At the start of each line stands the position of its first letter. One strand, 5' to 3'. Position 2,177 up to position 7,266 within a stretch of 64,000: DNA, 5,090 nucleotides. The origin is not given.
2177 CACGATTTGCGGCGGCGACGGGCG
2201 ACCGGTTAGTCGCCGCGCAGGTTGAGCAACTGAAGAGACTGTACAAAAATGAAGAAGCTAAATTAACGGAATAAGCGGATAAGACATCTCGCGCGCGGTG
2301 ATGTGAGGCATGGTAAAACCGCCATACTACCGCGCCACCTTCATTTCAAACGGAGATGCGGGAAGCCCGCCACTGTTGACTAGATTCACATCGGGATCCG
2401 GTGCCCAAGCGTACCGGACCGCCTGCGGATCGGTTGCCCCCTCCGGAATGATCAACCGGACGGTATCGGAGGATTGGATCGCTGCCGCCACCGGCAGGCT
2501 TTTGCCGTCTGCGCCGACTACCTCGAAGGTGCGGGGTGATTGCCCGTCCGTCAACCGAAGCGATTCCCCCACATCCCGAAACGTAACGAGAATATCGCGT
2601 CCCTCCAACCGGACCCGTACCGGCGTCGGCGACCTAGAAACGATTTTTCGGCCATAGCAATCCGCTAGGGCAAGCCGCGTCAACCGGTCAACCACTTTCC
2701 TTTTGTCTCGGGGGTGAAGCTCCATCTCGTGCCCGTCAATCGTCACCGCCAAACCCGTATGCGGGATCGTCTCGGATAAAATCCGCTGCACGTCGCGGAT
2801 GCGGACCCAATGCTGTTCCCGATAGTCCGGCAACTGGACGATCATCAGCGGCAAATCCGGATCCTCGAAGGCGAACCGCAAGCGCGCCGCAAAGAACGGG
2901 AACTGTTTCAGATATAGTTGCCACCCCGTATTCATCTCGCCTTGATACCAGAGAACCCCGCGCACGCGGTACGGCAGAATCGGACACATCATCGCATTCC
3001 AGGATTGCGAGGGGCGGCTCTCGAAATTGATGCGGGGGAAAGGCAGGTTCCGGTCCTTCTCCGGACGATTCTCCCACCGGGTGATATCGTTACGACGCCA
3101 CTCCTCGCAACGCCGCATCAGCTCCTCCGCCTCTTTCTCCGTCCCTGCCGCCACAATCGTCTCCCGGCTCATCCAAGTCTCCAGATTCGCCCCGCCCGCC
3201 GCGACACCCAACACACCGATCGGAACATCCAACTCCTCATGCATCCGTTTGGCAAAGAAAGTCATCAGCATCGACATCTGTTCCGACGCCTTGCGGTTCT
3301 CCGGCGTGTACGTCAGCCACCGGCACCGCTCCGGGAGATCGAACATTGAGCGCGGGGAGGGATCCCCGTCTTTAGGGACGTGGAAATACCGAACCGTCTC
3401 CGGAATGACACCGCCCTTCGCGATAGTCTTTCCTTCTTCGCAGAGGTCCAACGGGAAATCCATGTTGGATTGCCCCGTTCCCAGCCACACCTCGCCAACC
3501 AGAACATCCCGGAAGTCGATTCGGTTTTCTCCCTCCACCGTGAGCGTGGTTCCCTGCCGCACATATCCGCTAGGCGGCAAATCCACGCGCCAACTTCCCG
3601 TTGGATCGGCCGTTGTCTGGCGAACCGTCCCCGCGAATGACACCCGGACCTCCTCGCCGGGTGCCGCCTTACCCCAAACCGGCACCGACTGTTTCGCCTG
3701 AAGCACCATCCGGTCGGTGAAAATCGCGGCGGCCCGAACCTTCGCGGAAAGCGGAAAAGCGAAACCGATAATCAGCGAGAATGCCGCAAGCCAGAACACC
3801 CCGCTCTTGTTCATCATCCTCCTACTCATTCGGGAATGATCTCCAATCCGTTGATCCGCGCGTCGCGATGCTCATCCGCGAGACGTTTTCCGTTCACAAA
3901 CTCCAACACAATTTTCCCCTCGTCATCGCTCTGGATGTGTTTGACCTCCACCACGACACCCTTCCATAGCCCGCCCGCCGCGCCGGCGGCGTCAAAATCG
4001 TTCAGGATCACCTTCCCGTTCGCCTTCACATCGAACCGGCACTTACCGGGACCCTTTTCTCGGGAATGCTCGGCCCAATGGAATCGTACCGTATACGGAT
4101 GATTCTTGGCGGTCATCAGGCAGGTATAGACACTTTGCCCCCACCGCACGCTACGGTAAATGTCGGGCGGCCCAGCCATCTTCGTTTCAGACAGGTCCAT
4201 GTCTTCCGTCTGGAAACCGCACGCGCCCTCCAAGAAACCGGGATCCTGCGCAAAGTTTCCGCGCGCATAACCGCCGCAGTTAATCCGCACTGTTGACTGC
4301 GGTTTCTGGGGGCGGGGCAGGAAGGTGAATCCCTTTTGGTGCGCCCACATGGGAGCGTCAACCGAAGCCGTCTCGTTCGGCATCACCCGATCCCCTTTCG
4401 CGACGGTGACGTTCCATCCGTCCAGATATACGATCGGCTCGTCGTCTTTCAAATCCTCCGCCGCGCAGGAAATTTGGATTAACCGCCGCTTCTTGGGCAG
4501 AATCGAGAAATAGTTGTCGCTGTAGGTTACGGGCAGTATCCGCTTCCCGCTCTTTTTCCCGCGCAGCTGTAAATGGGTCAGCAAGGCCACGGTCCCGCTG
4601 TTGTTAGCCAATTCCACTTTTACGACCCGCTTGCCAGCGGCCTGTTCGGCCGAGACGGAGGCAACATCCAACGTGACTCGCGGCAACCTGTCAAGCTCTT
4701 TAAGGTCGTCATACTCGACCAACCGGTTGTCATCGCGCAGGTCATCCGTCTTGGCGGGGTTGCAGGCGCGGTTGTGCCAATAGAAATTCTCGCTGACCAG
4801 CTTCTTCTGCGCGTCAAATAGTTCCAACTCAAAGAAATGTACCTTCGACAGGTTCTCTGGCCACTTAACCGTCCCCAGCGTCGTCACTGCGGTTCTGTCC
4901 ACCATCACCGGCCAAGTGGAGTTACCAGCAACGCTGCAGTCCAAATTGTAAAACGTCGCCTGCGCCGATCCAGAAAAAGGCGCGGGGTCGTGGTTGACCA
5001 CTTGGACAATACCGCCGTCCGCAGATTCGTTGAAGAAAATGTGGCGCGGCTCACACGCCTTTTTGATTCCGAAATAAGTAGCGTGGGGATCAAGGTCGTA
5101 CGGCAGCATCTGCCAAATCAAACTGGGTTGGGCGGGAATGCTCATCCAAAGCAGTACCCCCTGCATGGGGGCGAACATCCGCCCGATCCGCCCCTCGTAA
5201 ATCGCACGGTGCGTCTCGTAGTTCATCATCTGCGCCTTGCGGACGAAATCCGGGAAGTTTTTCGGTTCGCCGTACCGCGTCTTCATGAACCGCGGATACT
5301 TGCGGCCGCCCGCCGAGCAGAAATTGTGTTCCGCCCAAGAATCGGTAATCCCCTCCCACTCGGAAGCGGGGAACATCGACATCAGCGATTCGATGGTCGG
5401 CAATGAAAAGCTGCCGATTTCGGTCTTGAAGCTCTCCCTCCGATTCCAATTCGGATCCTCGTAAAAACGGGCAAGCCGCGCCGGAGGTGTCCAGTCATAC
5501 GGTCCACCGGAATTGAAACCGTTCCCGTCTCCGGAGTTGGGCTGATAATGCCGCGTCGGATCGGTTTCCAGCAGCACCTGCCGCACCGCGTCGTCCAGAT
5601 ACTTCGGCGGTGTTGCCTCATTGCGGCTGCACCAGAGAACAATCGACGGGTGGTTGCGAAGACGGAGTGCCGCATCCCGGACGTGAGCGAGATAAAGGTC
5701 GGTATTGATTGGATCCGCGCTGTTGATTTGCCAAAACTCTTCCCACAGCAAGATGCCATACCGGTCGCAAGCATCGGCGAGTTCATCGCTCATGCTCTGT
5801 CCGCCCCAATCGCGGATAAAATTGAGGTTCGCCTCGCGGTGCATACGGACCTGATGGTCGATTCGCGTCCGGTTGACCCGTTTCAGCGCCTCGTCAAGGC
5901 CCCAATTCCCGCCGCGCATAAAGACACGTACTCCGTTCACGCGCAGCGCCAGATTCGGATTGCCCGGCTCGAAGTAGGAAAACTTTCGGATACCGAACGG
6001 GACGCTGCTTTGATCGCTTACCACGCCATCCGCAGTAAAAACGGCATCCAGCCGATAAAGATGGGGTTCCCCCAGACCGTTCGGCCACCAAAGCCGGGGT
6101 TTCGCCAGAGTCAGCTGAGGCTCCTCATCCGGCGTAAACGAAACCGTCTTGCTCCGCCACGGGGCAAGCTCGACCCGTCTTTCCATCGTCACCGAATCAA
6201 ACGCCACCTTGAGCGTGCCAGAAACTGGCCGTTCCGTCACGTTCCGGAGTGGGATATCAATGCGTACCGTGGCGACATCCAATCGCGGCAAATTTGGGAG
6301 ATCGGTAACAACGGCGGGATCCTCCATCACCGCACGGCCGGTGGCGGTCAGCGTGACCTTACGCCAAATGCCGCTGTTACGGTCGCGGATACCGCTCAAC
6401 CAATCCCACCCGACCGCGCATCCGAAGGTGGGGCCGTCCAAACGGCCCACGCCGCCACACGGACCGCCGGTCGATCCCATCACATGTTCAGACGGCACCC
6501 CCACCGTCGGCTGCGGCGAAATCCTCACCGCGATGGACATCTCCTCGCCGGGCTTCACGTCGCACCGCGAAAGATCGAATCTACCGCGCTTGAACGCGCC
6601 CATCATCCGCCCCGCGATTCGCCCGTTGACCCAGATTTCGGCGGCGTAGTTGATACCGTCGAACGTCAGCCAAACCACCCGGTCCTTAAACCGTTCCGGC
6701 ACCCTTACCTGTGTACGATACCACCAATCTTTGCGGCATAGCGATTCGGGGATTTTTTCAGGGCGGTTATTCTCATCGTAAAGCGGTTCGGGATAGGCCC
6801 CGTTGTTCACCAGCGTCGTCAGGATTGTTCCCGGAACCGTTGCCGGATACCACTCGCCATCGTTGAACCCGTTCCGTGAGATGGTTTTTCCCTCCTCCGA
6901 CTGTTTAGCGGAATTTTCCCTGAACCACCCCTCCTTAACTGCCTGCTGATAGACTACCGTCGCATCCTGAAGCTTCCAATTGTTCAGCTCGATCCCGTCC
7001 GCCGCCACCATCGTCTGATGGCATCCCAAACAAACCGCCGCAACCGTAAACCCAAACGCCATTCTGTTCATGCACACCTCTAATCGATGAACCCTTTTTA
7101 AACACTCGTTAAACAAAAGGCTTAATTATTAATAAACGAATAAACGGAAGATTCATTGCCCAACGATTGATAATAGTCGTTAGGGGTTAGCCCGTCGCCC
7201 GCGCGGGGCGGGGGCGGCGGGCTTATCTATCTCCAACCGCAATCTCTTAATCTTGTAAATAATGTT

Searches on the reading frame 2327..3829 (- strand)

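Call 7: search_protein_families(library=pfam, proteins=[window:2327-3829:-], max_evalue=0.001)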
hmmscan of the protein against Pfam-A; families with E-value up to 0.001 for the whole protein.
window:2327-3829:- (500 aa): 1 family
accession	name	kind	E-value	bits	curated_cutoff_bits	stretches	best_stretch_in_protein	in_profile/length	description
PF03629.24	SASA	-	1e-15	58.4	24.8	2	288-360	119-193/226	Carbohydrate esterase, sialic acid-specific acetylesterase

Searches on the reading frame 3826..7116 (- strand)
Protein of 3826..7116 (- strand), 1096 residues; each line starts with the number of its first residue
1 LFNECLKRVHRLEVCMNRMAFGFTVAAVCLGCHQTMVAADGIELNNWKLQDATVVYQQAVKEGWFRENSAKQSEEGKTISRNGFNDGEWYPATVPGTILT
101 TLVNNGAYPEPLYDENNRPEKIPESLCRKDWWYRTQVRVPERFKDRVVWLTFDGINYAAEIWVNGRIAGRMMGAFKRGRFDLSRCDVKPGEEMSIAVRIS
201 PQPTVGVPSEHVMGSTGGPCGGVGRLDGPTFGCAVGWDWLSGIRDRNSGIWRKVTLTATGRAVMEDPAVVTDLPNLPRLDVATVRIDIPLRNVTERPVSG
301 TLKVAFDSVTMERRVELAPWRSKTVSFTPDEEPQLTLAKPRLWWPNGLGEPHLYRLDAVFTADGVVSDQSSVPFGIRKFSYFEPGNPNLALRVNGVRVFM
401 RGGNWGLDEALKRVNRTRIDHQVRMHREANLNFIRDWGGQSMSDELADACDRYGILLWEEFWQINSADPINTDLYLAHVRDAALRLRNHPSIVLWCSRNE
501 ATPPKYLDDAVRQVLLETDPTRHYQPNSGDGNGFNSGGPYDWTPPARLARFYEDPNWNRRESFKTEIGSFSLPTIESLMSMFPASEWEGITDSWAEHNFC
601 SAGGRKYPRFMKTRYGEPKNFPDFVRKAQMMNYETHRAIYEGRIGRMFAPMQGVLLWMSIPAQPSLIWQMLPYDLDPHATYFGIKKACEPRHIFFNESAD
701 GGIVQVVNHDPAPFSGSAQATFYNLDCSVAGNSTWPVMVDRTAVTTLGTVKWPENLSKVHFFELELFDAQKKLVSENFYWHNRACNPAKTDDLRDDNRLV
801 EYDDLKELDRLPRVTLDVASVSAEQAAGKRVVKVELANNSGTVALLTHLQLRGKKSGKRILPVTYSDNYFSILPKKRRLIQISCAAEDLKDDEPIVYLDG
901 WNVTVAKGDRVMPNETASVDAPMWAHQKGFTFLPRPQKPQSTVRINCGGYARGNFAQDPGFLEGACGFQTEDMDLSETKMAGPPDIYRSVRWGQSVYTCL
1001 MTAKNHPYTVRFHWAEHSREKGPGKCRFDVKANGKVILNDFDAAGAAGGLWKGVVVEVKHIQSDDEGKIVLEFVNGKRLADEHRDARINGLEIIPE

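Call 7: search_protein_families(library=pfam, proteins=[window:3826-7116:-], max_evalue=0.001)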
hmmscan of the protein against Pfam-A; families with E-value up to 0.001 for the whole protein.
window:3826-7116:- (1096 aa): 9 families
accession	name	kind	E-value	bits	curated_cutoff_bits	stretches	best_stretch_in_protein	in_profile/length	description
PF22666.2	Glyco_hydro_2_N2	-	2.6e-31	109.3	27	1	85-252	7-167/167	Glycosyl hydrolase 2 galactose-binding domain-like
PF18368.7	Ig_GlcNase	-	3.2e-23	82.3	26.3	1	801-903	8-105/105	Exo-beta-D-glucosaminidase Ig-fold domain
PF00703.27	Glyco_hydro_2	-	5.1e-12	47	23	1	269-377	8-109/109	Glycosyl hydrolases family 2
PF11721.14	Malectin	-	4e-08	33.8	23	1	942-1050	2-118/163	Malectin domain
PF02837.24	Glyco_hydro_2_N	-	7.8e-08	32.9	28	1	111-199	44-133/169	Glycosyl hydrolases family 2, sugar binding domain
PF02836.23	Glyco_hydro_2_C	-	4.5e-06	26.5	21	1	459-523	94-157/302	Glycosyl hydrolases family 2, TIM barrel domain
PF21467.3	BetaGal_gal-bd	-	0.00025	21.6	27.3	0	132-174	3-43/62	Beta-galactosidase, galactose-binding domain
PF17786.7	Mannosidase_ig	-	0.0003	21.7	23.4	0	705-780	6-85/91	Mannosidase Ig/CBM-like domain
PF17753.7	Ig_mannosidase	-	0.00069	19.7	22.6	0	835-888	18-68/81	Ig-fold domain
